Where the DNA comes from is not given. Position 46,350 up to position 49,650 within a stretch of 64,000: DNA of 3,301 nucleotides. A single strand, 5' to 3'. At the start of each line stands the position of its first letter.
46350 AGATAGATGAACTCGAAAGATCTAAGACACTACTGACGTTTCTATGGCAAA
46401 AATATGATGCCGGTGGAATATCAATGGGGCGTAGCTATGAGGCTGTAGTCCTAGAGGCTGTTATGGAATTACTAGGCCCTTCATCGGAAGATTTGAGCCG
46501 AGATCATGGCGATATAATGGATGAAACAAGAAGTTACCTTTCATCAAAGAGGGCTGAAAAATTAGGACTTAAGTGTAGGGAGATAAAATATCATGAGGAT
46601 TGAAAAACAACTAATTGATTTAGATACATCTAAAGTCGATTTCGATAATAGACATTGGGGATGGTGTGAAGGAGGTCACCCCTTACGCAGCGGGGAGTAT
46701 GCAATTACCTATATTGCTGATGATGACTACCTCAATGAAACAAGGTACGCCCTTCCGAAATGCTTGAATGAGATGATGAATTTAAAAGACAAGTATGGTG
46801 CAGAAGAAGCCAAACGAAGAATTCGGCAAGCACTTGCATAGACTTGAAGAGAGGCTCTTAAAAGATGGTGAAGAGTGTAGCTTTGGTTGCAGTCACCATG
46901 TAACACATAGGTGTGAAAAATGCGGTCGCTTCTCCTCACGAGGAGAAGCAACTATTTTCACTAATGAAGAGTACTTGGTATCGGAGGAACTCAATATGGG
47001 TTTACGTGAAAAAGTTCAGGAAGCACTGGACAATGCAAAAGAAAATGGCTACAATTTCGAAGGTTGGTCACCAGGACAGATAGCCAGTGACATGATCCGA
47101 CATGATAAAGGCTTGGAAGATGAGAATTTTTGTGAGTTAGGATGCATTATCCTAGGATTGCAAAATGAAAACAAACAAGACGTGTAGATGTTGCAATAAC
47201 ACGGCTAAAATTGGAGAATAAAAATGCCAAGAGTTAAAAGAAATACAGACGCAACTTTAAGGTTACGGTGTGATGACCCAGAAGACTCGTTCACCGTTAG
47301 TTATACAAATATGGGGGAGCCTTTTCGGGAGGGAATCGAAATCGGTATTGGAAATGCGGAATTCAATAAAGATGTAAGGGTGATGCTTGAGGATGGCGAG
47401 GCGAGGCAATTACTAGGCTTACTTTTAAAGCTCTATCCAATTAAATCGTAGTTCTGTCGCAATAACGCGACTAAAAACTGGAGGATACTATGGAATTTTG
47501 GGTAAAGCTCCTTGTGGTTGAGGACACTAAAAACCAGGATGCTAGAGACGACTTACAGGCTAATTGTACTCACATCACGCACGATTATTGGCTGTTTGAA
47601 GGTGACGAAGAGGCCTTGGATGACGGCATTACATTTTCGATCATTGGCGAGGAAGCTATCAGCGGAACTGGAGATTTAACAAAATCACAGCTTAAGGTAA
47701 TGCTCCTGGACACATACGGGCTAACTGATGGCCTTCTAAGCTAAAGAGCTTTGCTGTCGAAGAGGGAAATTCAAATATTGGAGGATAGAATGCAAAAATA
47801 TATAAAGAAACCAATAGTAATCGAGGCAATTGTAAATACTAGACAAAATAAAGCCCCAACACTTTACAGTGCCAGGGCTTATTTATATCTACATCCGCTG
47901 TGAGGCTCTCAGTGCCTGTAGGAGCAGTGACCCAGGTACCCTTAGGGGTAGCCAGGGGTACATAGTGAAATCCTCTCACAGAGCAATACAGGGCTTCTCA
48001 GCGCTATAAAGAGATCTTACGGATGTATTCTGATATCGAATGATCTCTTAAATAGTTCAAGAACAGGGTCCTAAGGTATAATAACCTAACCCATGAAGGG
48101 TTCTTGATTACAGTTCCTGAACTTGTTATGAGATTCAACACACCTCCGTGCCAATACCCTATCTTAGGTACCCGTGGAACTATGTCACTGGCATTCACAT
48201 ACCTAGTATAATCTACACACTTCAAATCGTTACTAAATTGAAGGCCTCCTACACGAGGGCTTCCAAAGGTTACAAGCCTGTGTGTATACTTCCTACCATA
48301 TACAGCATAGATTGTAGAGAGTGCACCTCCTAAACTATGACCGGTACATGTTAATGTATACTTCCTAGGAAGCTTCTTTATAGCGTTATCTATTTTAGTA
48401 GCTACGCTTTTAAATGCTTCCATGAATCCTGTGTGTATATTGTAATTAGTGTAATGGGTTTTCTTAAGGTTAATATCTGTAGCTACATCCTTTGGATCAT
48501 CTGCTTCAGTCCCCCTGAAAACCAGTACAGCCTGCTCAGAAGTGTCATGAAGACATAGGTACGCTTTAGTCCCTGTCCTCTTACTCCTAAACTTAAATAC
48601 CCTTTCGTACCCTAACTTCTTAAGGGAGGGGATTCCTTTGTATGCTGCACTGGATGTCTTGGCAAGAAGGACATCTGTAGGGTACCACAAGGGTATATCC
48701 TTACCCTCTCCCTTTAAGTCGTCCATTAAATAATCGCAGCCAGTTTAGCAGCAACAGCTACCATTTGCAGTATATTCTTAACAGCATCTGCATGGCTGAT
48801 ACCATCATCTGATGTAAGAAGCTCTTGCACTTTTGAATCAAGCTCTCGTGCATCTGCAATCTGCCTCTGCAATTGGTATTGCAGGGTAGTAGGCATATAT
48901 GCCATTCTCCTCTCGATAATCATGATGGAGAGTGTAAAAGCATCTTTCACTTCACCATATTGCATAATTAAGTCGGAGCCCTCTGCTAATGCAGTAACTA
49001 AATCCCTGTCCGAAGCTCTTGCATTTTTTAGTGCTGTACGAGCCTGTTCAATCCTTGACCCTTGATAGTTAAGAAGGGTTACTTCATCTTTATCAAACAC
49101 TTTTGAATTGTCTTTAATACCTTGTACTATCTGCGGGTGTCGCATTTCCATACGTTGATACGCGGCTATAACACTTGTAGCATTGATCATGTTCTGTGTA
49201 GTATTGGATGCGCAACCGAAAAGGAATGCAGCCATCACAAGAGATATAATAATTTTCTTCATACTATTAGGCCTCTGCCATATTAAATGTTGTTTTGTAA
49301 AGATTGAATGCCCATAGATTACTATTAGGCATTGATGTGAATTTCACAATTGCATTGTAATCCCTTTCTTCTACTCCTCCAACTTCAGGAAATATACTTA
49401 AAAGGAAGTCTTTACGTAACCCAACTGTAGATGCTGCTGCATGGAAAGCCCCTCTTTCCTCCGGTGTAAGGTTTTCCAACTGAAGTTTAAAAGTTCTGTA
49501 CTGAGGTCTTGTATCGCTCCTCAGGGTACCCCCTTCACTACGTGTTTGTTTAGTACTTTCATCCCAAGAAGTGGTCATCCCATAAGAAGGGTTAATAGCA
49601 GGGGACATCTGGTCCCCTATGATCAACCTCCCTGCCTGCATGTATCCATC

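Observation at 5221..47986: Two copies of a roughly 90-nt conserved structured element (5221..5310 and 47894..47986)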

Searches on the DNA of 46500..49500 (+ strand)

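Call 13: search_dna_similar(query=window:46500-49500:+, collection=phages, mode=distant, max_rows=20)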
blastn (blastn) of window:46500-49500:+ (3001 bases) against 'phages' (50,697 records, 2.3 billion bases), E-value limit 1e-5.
No match.

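Call 26: search_rna_families(source=window, start=47800, end=48060, threshold=evalue, max_evalue=10, show_alignments=2)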
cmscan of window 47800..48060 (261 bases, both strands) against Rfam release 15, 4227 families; matches with E-value up to 10: 2.
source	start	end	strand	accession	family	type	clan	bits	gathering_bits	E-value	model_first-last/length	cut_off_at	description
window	47845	47893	-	RF02399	NsiR1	Gene; sRNA;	-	15.4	39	1.1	1-60/60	no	Nitrogen stress-induced RNA 1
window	47851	47880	-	RF00262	sar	Gene; antisense;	-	14.6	43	2.7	34-63/68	no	sar RNA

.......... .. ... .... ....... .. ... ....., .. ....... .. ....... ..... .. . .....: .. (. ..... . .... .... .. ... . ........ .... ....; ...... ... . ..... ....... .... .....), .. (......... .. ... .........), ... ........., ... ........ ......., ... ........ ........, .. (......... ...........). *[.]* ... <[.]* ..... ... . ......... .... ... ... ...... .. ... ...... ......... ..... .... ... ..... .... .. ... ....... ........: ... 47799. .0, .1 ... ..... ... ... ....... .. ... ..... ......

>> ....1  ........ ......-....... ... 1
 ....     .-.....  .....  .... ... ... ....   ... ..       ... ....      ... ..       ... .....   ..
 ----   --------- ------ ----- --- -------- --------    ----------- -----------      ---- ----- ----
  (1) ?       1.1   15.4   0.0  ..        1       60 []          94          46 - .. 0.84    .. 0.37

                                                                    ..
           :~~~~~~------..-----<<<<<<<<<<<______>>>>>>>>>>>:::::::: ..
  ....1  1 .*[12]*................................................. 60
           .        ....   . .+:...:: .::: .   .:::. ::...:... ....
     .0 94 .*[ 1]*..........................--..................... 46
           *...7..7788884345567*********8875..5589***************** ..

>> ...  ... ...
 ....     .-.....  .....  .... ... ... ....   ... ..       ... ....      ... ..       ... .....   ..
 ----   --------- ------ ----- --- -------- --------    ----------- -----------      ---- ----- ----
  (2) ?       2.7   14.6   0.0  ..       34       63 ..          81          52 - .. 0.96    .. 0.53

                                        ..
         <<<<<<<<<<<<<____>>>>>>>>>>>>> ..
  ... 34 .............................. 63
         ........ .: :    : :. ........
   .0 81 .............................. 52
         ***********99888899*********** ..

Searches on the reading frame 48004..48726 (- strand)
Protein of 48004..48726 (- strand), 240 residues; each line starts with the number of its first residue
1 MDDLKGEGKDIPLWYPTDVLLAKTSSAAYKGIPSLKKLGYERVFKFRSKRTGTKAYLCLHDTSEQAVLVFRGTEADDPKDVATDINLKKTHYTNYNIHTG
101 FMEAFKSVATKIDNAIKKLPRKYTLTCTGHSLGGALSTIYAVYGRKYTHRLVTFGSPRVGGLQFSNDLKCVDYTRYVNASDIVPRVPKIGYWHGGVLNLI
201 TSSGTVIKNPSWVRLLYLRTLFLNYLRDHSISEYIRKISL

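Call 14: search_protein_families(library=phrogs, proteins=[window:48004-48726:-], max_evalue=0.001)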
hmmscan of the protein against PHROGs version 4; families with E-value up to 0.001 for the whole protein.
window:48004-48726:- (240 aa): 1 family
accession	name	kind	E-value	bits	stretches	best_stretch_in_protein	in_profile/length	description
phrog_21992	-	other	3.1e-18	67.3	1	56-198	37-181/213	esterase/lipase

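Call 17: find_related_loci(query=window:48004-48726:-, collection=viral_contigs, flank=10000)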
Query window:48004-48726:- (240 aa) in viral_contigs; peptide patterns used: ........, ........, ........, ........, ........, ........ (x = any residue, [..] = any of these).
3 stretches matched a pattern, but none encodes a relative of the query by tblastn (E <= 1e-3).

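Call 19: find_encoding_contigs(protein=window:48004-48726:-, flank=10000, max_places=10)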
Protein window:48004-48726:- (240 aa): no gene with exactly this product is on record in the collection.

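Call 92: find_homologous_proteins(query=window:48004-48726:-, max_evalue=1e-10)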
Query window:48004-48726:- (240 aa): 1056 proteins with E <= 1e-10 among 1784 candidates; the best 120 are listed.
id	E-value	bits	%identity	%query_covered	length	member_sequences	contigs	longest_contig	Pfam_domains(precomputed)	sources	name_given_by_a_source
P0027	1.7e-159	546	100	100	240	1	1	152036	PF01764.32,PF26363.2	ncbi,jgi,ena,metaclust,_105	metaclust:\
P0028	1.3e-84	301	60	95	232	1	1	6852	PF01764.32,PF26363.2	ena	-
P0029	7.8e-82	292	57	96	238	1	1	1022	PF01764.32,PF26363.2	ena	-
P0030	3.6e-80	287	57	95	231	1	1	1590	PF01764.32,PF26363.2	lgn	-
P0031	2.7e-79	284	56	95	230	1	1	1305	PF01764.32,PF26363.2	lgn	-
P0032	5.9e-60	221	49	92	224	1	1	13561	PF01764.32,PF26363.2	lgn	-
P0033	2.0e-56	209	50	90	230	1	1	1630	PF01764.32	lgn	-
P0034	5.5e-30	123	36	86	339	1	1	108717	PF01764.32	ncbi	-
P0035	3.7e-28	117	36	85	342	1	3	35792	PF01764.32,PF26363.2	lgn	-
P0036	1.1e-27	115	36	87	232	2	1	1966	PF01764.32,PF26363.2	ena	-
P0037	1.5e-27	115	37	85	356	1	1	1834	PF01764.32,PF26363.2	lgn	-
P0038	1.6e-27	115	39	93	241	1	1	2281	PF01764.32,PF26363.2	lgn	-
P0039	1.5e-25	108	37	85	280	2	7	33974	PF01764.32,PF26363.2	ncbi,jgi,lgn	-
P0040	1.6e-25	108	36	92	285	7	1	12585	PF01764.32,PF26363.2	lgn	-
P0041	6.6e-25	106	31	91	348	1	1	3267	PF01764.32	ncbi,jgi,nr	ncbi:MAG: DUF2974 domain-containing protein [Verrucomicrobia bacterium]|jgi:hypothetical protein|nr:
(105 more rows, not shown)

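Call 93: find_encoding_contigs(protein=P0028, flank=6000, max_places=2)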
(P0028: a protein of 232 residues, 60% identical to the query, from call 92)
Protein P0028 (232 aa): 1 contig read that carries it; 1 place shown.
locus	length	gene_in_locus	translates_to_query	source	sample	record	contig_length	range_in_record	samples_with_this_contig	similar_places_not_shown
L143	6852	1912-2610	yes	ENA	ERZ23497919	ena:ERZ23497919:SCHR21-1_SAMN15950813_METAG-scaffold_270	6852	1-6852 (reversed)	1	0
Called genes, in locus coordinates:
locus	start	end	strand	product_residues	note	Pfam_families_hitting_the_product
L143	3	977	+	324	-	?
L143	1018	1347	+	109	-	PF23148:Gp77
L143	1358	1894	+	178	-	-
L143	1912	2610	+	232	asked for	PF26363:Phospholipase-like (weak), PF01764:Lipase_3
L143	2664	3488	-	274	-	-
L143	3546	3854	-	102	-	-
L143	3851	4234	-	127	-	-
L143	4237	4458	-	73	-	-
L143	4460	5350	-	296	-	PF20434:BD-FAE, PF07859:Abhydrolase_3, PF00326:Peptidase_S9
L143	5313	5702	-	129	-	-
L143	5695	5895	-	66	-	-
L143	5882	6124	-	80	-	-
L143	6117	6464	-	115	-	-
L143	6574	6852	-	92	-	?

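Call 94: find_encoding_contigs(protein=P0032, flank=6000, max_places=2)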
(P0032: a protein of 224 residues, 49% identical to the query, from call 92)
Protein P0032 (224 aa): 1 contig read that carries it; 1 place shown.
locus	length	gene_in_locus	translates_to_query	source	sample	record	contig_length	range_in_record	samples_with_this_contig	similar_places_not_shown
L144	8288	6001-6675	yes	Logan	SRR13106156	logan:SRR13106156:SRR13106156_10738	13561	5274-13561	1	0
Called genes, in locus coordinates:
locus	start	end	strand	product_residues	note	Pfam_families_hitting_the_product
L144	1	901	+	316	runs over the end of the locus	PF13385:Laminin_G_3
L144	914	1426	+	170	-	-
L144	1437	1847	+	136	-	-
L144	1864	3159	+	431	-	PF13884:Peptidase_S74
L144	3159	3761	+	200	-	-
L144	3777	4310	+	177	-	-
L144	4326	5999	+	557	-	-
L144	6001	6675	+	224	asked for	PF26363:Phospholipase-like (weak), PF01764:Lipase_3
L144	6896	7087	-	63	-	-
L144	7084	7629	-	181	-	PF00959:Phage_lysozyme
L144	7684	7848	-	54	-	-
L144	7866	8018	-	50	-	-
